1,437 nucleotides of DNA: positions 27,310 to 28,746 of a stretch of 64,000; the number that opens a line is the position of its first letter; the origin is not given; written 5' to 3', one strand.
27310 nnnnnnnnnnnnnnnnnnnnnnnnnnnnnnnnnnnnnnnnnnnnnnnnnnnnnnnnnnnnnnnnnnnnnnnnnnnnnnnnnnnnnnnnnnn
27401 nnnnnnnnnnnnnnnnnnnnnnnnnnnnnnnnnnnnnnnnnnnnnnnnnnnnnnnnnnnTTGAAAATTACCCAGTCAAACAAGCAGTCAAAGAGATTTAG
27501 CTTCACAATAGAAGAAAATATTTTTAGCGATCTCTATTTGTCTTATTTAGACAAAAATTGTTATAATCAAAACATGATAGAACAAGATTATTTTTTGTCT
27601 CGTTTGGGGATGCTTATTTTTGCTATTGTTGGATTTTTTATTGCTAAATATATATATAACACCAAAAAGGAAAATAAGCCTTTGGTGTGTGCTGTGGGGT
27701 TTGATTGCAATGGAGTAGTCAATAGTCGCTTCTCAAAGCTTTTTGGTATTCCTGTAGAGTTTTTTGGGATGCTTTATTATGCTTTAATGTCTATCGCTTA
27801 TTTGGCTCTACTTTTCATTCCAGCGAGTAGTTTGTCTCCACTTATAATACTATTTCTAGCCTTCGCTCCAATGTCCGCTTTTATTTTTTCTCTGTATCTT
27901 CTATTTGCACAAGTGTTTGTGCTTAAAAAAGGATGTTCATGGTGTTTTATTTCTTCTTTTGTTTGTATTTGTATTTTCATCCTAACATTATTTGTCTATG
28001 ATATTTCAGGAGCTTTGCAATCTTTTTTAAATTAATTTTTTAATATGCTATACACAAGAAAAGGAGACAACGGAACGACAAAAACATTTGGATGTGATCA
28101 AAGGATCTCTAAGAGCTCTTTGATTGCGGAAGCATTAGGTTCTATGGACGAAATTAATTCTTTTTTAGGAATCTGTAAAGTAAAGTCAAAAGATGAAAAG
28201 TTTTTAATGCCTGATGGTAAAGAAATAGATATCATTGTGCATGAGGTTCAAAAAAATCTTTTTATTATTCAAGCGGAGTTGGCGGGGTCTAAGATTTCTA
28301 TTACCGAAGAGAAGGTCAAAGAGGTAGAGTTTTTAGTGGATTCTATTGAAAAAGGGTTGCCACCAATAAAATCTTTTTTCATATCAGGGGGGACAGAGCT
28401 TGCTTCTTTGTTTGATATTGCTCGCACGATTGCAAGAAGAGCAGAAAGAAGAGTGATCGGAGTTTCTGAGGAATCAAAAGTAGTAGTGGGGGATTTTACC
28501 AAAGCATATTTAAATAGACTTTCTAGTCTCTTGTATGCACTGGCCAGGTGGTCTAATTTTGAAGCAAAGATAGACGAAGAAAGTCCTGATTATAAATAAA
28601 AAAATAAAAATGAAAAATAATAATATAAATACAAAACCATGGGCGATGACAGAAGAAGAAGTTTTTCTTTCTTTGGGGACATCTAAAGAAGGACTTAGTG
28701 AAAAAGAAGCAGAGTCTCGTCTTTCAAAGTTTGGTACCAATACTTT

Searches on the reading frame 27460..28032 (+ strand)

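Call 23: search_protein_families(library=pfam, proteins=[window:27460-28032:+], max_evalue=0.00001)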
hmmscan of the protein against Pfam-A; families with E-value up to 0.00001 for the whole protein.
window:27460-28032:+ (191 aa): 1 family
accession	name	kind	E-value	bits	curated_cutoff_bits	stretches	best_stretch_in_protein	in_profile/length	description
PF07884.19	VKOR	-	1.7e-20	74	27.5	1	51-177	3-134/134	Vitamin K epoxide reductase family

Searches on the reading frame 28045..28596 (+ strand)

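Call 23: search_protein_families(library=pfam, proteins=[window:28045-28596:+], max_evalue=0.00001)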
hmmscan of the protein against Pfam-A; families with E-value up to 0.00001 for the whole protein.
window:28045-28596:+ (184 aa): 1 family
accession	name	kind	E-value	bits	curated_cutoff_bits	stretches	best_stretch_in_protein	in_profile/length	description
PF01923.23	Cob_adeno_trans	-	2.4e-43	148.6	24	1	2-169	1-170/171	Cobalamin adenosyltransferase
